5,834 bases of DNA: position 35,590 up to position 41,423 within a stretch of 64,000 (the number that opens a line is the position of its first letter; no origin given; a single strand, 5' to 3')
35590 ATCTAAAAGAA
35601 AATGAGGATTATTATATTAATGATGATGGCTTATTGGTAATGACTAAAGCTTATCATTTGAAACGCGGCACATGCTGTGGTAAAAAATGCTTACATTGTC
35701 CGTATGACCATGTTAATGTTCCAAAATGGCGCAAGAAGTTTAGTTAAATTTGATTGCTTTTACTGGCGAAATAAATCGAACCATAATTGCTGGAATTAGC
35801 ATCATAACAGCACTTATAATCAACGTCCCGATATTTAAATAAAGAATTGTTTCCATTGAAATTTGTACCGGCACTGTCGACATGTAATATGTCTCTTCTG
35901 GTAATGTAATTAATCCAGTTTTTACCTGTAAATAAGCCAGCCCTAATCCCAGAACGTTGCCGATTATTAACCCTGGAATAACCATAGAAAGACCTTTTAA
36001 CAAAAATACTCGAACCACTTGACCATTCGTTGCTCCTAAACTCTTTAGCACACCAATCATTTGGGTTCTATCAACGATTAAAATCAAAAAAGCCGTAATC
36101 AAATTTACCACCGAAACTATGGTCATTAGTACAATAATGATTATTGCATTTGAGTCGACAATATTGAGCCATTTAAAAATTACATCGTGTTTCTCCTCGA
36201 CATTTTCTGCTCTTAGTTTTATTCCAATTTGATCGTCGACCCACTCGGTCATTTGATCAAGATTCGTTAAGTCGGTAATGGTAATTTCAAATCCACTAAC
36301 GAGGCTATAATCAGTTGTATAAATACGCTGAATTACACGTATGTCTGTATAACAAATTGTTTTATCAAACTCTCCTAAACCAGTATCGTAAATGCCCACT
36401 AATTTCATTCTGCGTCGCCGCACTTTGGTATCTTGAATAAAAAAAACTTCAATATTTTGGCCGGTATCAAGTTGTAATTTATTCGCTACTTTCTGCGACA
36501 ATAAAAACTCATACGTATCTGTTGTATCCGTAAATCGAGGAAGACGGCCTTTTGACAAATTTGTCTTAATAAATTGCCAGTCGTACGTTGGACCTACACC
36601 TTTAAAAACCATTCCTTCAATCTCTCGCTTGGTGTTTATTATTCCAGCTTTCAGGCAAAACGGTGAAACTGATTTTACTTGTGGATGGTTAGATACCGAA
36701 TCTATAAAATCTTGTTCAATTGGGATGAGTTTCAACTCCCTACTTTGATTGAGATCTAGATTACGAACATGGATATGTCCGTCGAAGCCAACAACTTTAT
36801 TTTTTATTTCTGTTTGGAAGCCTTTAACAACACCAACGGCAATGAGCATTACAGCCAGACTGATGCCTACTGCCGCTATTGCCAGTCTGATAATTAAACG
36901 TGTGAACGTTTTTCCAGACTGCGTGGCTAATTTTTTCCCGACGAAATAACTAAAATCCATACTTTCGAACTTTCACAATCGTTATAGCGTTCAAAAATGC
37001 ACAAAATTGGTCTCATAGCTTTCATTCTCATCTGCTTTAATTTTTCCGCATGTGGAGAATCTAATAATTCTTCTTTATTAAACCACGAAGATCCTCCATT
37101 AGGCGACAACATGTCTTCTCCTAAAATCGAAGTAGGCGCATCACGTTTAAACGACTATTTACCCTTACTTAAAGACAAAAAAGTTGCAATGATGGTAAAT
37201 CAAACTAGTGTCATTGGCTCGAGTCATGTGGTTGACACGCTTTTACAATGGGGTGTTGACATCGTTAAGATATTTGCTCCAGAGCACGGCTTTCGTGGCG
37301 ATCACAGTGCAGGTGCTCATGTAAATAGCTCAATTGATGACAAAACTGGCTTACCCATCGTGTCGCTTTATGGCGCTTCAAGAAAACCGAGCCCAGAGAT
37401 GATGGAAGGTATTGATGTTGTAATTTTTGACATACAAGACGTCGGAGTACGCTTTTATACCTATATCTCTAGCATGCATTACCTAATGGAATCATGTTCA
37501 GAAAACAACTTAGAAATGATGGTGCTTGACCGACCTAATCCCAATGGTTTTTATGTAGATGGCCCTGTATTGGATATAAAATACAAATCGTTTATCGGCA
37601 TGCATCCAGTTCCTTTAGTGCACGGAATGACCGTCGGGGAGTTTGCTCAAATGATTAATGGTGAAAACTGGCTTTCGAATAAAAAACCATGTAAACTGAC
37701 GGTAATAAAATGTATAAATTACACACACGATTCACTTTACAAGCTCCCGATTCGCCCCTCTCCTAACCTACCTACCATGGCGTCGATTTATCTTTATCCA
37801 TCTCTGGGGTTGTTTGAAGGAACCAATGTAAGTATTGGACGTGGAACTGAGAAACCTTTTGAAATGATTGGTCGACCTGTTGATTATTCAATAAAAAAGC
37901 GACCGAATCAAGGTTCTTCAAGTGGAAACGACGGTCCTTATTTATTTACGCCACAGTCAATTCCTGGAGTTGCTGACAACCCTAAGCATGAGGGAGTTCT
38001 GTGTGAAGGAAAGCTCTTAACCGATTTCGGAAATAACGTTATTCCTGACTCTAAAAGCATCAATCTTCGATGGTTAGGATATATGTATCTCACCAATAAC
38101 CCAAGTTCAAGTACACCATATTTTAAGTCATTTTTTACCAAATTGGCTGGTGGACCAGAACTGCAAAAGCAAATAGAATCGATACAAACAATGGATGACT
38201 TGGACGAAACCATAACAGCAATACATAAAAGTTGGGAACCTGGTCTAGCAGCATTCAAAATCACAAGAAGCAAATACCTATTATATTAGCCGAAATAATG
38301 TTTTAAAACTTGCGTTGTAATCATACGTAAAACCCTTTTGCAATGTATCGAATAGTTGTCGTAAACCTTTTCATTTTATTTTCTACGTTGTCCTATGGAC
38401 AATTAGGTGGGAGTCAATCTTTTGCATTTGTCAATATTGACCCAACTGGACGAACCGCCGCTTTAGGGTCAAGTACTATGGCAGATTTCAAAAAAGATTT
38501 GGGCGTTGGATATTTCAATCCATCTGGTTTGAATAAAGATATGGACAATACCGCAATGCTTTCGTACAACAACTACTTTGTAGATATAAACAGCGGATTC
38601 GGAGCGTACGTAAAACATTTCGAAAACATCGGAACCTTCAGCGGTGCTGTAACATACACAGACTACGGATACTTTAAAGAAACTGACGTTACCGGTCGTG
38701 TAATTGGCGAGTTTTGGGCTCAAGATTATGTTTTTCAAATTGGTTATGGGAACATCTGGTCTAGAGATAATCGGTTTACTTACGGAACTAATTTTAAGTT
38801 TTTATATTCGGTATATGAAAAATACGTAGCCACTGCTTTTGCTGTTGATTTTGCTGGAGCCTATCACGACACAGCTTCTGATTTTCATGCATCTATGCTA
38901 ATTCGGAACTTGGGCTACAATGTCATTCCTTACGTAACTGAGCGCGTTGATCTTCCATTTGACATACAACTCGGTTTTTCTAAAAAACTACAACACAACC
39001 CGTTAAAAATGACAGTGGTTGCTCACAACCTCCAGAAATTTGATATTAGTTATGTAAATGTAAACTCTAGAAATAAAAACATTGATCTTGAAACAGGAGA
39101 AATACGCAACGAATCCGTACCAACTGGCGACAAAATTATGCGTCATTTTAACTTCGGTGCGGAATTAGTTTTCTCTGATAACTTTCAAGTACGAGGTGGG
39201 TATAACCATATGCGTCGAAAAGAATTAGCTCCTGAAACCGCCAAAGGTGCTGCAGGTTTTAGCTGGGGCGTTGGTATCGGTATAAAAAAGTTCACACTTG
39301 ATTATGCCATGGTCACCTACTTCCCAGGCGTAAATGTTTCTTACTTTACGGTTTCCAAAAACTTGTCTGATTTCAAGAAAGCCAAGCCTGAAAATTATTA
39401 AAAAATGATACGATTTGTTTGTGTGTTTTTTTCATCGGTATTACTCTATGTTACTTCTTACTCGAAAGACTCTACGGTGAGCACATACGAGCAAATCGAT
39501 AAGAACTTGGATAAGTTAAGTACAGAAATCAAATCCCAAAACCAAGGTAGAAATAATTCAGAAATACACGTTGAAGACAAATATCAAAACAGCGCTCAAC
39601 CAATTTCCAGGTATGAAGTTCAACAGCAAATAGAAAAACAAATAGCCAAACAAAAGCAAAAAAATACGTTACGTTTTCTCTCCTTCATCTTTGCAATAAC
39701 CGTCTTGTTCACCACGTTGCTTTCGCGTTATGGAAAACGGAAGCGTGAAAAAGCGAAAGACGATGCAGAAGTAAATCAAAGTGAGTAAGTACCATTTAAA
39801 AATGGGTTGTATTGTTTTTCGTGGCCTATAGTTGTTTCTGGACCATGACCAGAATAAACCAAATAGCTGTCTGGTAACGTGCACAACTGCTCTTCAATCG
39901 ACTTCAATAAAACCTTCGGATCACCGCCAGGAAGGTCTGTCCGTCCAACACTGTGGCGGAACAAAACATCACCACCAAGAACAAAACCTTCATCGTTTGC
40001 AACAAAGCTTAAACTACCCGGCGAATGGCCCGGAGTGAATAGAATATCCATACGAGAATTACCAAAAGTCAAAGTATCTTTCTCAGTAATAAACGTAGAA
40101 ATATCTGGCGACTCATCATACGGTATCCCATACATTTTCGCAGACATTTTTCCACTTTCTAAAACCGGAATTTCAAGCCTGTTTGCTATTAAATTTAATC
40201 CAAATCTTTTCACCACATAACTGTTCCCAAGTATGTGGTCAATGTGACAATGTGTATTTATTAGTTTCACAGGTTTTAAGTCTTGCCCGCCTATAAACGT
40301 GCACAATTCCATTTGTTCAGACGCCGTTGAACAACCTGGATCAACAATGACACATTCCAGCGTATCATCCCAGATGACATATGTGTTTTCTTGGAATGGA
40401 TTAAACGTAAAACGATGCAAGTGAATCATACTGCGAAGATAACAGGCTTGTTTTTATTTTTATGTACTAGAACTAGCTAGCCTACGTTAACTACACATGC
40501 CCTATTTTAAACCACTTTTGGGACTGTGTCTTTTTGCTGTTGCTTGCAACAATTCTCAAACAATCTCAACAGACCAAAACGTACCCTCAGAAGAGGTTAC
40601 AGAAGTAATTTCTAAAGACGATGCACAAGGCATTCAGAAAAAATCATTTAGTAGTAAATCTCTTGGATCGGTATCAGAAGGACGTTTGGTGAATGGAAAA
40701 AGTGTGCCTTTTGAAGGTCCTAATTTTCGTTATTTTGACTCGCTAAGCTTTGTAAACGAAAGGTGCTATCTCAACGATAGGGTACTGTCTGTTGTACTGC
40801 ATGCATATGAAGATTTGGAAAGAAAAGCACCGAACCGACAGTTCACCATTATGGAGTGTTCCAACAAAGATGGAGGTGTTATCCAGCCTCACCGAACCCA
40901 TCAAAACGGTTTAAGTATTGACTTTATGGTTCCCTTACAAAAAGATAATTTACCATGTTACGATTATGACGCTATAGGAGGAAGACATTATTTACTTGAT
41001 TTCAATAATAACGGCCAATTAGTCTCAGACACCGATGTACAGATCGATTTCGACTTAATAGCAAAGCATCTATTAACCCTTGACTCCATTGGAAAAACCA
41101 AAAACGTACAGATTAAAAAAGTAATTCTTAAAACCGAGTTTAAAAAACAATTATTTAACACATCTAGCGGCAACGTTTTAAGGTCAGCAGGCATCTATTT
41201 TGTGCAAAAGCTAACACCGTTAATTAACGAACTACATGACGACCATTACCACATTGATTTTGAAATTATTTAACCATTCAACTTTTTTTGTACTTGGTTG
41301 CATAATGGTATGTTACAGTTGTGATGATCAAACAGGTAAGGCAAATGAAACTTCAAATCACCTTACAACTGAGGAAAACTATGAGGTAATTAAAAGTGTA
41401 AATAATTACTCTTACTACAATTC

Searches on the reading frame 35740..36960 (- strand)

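Call 41: search_protein_families(library=pfam, max_evalue=0.00001, proteins=[window:35740-36960:-])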
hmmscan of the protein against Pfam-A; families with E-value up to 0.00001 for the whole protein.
window:35740-36960:- (406 aa): 2 families
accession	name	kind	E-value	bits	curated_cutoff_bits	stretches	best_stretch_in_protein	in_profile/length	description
PF02687.27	FtsX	-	9.8e-17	61.6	25.5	1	273-399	1-120/120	FtsX-like permease C-terminal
PF12704.14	MacB_PCD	-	1.4e-09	39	27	1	26-238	3-201/207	MacB-like periplasmic core domain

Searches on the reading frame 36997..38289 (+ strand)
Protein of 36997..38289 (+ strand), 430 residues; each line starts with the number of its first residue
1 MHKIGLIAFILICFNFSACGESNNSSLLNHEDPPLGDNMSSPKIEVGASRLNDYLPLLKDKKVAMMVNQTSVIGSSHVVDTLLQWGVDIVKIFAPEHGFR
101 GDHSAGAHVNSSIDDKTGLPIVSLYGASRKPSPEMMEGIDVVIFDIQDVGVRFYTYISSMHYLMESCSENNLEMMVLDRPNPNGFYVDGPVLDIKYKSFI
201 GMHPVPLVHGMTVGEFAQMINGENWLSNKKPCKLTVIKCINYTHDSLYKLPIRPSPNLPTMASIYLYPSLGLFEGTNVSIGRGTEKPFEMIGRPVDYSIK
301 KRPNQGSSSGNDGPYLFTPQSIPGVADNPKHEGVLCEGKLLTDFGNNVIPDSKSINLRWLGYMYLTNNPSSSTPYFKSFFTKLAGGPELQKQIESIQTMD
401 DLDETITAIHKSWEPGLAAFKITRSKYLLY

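Call 41: search_protein_families(library=pfam, max_evalue=0.00001, proteins=[window:36997-38289:+])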
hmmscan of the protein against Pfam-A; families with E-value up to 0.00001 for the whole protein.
window:36997-38289:+ (430 aa): 2 families
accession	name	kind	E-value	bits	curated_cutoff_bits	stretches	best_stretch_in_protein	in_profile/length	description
PF07075.17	NamZ_N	-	5.2e-81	271.3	26.9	1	63-261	1-202/203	Exo-beta-N-acetylmuramidase NamZ, N-terminal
PF20732.2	NamZ_C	-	3.4e-25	90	25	1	265-430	1-152/152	Exo-beta-N-acetylmuramidase NamZ, C-terminal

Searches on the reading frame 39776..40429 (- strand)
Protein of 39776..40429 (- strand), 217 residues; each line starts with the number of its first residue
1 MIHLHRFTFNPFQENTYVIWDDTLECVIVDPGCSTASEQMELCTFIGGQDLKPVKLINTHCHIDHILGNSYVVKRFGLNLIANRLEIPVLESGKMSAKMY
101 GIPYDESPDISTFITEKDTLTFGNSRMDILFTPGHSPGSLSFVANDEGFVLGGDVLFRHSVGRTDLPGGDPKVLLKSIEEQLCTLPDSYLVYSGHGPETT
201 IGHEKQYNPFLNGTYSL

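Call 41: search_protein_families(library=pfam, max_evalue=0.00001, proteins=[window:39776-40429:-])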
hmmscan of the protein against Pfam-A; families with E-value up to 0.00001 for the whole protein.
window:39776-40429:- (217 aa): 1 family
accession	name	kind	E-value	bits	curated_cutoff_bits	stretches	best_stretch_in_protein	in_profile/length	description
PF00753.33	Lactamase_B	-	2.8e-29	102.9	22.7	1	11-195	3-196/196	Metallo-beta-lactamase superfamily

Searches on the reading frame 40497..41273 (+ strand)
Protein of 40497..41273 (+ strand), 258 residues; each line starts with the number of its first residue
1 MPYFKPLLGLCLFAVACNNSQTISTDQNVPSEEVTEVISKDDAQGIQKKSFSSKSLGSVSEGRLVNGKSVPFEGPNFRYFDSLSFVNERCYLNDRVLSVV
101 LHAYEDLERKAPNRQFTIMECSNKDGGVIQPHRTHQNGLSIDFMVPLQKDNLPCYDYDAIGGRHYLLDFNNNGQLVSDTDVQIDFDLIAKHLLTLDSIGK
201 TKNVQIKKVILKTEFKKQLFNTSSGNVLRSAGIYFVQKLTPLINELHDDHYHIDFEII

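Call 41: search_protein_families(library=pfam, max_evalue=0.00001, proteins=[window:40497-41273:+])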
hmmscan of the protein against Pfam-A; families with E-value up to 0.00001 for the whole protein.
window:40497-41273:+ (258 aa): 1 family
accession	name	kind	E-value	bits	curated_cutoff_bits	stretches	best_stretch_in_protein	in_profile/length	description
PF03411.18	Peptidase_M74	-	4.3e-08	33.5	25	1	55-254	1-182/240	Penicillin-insensitive murein endopeptidase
